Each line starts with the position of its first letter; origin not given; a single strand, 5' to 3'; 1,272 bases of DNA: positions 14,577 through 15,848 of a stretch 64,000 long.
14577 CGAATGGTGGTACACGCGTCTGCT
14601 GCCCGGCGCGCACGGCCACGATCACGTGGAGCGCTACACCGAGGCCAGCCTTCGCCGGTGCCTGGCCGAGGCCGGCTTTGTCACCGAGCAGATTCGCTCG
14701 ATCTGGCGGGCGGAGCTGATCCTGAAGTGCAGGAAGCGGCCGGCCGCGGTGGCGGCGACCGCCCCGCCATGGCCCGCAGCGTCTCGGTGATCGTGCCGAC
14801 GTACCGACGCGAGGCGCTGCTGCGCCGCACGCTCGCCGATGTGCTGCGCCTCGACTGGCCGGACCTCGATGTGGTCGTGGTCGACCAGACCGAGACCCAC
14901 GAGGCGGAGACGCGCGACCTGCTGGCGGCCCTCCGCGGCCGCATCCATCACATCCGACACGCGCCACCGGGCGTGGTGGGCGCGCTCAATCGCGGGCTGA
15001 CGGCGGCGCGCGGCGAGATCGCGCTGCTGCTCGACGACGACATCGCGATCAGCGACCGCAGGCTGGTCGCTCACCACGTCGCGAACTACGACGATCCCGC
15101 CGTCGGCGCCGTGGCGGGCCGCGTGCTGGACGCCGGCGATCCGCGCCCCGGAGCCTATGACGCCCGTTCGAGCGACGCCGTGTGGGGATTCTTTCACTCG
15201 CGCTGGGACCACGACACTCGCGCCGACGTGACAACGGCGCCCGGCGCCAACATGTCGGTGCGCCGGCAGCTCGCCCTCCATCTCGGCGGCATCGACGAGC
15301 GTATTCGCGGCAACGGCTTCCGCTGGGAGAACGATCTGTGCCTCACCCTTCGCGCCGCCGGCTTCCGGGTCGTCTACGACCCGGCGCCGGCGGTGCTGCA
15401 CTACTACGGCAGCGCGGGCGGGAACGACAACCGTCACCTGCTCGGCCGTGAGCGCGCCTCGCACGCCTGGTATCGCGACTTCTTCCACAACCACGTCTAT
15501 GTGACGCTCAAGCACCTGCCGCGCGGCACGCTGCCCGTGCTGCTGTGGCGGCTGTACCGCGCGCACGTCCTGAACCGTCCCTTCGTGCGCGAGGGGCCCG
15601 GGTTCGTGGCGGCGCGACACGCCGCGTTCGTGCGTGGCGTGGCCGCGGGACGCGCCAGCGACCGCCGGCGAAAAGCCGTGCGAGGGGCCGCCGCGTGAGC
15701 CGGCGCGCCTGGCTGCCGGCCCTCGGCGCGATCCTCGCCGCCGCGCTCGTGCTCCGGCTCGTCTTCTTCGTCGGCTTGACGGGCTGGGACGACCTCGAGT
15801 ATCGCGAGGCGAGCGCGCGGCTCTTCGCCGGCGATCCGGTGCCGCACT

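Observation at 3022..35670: A ~32.6 kb single-strand glycan-assembly super-operon with PEP-CTERM-locus hallmarks but no exosortase in the window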

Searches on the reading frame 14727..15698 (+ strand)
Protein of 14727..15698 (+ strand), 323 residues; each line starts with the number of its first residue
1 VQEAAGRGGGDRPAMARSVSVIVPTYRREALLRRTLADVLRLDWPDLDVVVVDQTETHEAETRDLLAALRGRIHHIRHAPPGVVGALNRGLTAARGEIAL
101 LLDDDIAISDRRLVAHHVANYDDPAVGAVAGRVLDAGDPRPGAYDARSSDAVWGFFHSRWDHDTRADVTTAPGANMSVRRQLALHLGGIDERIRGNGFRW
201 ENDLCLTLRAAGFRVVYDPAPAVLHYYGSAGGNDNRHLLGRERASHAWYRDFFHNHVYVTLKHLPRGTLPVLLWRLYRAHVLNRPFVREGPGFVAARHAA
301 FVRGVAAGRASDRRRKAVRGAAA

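Call 6: search_protein_families(library=ncbifam, proteins=[window:14727-15698:+], max_evalue=0.00001)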
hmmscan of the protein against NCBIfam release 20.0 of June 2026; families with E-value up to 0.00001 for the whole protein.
window:14727-15698:+ (323 aa): 9 families
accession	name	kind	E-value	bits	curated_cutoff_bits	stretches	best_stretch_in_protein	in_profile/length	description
NF038299.1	EPS_HpsN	equivalog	1.8e-49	168.5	425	1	18-290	2-280/317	hormogonium polysaccharide biosynthesis glycosyltransferase HpsN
TIGR03965.1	mycofact_glyco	equivalog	4.9e-27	94.9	280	1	16-225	73-280/467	mycofactocin biosynthesis glycosyltransferase MftF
NF041875.1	EPS_EpsD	equivalog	4.9e-21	75.5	370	1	19-226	1-207/325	exopolysaccharide biosynthesis glycosyltransferase EpsD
NF041394.1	GtaseAglG_Halo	equivalog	1.8e-11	43.9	440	1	18-225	2-215/304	glucosyl-dolichyl phosphate glucuronosyltransferase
TIGR03937.1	PgaC_IcaA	equivalog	1.2e-10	41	422.3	1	17-131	45-161/407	poly-beta-1,6-N-acetyl-D-glucosamine synthase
NF050050.1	ProtGlycPglI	equivalog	1.7e-10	40.7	500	1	18-109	3-97/306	GalNAc(5)-diNAcBac-PP-undecaprenol beta-1,3-glucosyltransferase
NF007482.0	PRK10073.1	equivalog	1.3e-06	27.6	423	1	17-106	6-96/334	glycosyltransferase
TIGR04283.1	glyco_like_mftF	equivalog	3.1e-06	27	182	1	19-111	1-88/221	TIGR04283 family arsenosugar biosynthesis glycosyltransferase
NF047683.1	TeichurnBiosyTuaG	equivalog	5.6e-06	26.2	400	1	17-106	6-97/252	teichuronic acid biosynthesis protein TuaG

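Call 9: search_protein_families(library=pfam, proteins=[window:14727-15698:+], max_evalue=0.001)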
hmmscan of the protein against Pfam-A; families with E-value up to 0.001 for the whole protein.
window:14727-15698:+ (323 aa): 3 families
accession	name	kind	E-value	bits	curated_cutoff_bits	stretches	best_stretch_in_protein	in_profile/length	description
PF00535.33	Glycos_transf_2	-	3.1e-20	73.2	23.3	1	20-182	1-163/168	Glycosyl transferase family 2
PF13641.12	Glyco_tranf_2_3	-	8e-19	69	27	1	19-229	3-215/230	Glycosyltransferase like family 2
PF10111.15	Glyco_tranf_2_2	-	0.00069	19.6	27.3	0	173-226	165-215/276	Glycosyltransferase like family 2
